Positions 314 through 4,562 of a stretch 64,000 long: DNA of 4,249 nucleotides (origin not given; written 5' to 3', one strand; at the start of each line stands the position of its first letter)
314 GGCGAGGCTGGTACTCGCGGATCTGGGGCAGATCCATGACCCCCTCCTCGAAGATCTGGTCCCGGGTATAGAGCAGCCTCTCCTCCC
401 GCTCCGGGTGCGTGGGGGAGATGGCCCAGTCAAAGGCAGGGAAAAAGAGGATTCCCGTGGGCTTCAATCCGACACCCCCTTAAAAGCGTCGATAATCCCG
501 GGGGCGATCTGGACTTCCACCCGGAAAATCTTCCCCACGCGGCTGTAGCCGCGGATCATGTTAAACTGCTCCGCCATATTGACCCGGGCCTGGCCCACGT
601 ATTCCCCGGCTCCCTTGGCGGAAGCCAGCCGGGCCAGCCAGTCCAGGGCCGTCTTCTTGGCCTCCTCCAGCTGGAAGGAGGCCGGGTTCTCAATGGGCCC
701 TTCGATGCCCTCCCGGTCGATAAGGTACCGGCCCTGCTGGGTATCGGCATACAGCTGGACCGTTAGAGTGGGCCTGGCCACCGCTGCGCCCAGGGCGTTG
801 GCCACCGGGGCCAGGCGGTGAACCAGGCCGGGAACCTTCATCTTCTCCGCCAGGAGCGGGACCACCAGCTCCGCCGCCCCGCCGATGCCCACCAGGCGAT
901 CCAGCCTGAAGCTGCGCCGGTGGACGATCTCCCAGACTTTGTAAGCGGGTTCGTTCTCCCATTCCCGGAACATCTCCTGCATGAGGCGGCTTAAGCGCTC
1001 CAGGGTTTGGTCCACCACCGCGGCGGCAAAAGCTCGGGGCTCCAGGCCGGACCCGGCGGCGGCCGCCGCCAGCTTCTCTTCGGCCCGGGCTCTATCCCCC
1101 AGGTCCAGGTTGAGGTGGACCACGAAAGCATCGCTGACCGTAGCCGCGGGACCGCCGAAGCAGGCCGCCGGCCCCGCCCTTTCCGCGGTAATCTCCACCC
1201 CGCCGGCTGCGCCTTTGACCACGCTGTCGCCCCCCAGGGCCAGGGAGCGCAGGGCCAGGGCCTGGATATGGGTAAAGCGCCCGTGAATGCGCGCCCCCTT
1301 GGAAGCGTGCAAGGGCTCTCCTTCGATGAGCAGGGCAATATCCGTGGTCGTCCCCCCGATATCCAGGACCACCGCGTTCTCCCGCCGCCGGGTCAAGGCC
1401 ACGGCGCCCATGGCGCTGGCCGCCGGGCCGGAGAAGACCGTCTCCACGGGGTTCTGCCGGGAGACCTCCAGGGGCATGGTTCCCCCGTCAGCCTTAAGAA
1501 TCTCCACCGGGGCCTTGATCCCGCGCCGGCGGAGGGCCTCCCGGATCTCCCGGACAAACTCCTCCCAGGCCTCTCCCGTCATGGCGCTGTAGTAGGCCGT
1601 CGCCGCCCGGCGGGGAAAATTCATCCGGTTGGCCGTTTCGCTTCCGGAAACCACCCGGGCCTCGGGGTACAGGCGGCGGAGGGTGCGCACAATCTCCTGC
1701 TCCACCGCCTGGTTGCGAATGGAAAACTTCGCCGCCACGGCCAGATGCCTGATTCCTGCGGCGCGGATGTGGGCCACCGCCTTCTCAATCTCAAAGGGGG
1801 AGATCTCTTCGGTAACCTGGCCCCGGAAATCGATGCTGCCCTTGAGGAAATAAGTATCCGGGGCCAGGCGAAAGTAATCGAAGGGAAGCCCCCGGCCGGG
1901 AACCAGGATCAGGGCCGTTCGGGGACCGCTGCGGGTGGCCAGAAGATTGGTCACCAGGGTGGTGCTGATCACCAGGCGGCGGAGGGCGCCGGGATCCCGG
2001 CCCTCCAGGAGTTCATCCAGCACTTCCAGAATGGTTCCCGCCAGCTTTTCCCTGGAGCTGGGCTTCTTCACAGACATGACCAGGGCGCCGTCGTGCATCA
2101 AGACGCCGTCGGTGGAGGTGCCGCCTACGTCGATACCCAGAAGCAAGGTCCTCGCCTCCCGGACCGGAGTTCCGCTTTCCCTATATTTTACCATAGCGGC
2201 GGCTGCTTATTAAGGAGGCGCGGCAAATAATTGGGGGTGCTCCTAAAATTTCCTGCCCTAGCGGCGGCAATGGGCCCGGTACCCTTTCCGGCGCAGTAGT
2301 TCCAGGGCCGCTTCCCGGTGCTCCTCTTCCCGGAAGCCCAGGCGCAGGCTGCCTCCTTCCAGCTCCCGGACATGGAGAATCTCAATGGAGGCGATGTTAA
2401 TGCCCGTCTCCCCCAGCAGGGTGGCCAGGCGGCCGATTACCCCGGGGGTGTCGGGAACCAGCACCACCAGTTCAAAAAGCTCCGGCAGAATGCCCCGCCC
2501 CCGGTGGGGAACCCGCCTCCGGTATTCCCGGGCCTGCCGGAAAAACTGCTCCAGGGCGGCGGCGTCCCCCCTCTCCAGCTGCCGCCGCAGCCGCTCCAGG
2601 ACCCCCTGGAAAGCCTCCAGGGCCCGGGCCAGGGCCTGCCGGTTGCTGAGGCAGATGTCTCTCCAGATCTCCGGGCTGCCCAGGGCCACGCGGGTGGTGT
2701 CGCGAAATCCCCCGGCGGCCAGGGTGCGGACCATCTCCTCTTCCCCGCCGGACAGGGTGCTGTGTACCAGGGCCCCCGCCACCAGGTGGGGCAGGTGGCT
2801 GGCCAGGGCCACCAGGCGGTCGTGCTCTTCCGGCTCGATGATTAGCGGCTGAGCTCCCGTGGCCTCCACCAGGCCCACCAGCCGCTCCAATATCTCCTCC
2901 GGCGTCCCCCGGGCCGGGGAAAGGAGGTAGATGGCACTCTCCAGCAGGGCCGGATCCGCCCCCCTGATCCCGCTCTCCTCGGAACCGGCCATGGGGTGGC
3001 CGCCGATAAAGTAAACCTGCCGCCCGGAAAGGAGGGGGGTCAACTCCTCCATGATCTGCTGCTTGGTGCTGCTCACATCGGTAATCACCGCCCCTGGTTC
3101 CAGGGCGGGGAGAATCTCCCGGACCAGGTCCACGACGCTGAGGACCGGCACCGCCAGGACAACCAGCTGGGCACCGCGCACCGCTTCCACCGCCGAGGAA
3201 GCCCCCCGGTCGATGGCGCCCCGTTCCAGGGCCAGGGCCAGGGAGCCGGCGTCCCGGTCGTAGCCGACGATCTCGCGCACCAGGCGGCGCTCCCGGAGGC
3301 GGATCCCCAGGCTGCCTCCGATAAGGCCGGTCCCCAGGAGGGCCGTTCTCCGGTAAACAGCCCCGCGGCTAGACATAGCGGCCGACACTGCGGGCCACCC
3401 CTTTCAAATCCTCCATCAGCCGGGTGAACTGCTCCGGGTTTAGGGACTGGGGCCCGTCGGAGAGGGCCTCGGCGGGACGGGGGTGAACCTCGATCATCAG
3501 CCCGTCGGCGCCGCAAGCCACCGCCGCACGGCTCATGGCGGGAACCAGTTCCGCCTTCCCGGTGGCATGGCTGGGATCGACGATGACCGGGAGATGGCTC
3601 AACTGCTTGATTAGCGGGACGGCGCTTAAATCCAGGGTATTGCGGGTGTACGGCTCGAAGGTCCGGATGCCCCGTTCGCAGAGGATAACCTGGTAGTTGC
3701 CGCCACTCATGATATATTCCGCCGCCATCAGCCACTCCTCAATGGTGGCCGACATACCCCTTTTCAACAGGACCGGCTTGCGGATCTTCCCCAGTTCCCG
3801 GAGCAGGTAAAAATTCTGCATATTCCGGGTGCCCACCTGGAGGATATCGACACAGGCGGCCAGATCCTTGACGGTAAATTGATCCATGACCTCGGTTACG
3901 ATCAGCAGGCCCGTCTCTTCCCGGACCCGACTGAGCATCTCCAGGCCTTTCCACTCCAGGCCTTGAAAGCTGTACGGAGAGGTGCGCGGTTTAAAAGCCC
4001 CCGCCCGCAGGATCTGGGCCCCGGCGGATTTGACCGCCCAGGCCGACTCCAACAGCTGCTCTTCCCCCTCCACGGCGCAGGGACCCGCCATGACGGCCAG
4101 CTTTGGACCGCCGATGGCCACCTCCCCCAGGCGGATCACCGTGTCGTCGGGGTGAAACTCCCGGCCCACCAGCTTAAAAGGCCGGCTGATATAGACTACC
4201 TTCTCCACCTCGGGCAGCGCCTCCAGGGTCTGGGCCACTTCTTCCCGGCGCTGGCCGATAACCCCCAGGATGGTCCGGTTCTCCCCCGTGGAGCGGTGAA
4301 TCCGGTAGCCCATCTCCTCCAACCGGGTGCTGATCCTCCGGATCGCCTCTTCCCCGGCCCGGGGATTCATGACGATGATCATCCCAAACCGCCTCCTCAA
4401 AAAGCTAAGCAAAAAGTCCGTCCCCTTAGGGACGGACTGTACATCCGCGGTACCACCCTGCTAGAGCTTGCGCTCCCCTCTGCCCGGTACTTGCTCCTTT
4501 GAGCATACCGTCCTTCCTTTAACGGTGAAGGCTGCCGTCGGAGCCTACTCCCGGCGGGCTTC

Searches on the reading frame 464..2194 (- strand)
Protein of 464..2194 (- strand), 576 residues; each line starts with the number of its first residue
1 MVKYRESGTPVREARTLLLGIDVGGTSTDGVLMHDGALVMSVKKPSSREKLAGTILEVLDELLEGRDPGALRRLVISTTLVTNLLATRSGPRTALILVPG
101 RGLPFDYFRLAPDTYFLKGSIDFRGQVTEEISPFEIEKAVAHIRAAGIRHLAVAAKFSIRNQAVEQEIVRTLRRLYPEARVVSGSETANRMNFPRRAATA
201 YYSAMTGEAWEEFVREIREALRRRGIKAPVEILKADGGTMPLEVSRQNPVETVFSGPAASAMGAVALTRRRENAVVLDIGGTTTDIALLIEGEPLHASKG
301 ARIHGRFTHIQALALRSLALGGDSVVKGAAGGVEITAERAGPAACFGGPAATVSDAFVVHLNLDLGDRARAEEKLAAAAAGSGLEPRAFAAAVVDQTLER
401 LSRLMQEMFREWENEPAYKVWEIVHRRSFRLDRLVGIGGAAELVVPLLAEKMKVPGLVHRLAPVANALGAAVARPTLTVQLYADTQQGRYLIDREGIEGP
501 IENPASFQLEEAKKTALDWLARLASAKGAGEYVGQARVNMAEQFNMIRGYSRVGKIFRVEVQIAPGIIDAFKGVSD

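Call 63: search_protein_families(library=pfam, proteins=[window:464-2194:-], max_evalue=0.00001)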
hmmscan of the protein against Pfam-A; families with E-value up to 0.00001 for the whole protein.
window:464-2194:- (576 aa): 4 families
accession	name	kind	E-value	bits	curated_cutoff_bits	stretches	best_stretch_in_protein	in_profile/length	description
PF01968.24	Hydantoinase_A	-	8.6e-39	133.9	22.9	1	196-476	1-288/291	Hydantoinase/oxoprolinase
PF05378.19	Hydant_A_N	-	1.4e-27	96.9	25.2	1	19-174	2-174/176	Hydantoinase/oxoprolinase N-terminal region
PF01869.26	BcrAD_BadFG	-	7.2e-08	32.7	31.5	0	19-284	1-118/271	BadF/BadG/BcrA/BcrD ATPase family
PF14450.12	FtsA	-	1.4e-06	29.1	31.8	0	275-342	1-50/127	Cell division protein FtsA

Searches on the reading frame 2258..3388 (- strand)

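Call 63: search_protein_families(library=pfam, proteins=[window:2258-3388:-], max_evalue=0.00001)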
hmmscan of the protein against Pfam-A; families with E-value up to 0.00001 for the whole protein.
window:2258-3388:- (376 aa): 5 families
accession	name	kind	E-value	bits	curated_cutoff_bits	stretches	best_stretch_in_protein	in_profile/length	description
PF02153.23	PDH_N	-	1.8e-33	115.6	26.5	1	29-180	3-151/154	Prephenate dehydrogenase, nucleotide-binding domain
PF20463.3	PDH_C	-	1.6e-25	89.8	22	1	185-285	1-102/102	Prephenate dehydrogenase, dimerization domain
PF01842.31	ACT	-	2.4e-08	34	27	1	307-339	3-35/66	ACT domain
PF03446.21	NAD_binding_2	-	5.5e-08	33.4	21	1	16-140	3-126/161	NAD binding domain of 6-phosphogluconate dehydrogenase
PF03807.23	F420_oxidored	-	2.1e-07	31.9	21.6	1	16-106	3-92/94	NADP oxidoreductase coenzyme F420-dependent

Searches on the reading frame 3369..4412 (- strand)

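Call 63: search_protein_families(library=pfam, proteins=[window:3369-4412:-], max_evalue=0.00001)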
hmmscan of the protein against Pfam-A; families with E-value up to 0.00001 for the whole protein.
window:3369-4412:- (347 aa): 3 families
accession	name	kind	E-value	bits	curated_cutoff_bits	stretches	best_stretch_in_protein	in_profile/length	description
PF00793.26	DAHP_synth_1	-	4.1e-80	269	25.5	1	97-335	9-260/270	DAHP synthetase I family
PF18152.6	DAHP_snth_FXD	-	4.6e-21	74.8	27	1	11-76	1-66/67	DAHP synthase ferredoxin-like domain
PF03102.20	NeuB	-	1.5e-10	41.4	22.1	1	151-345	52-238/241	NeuB family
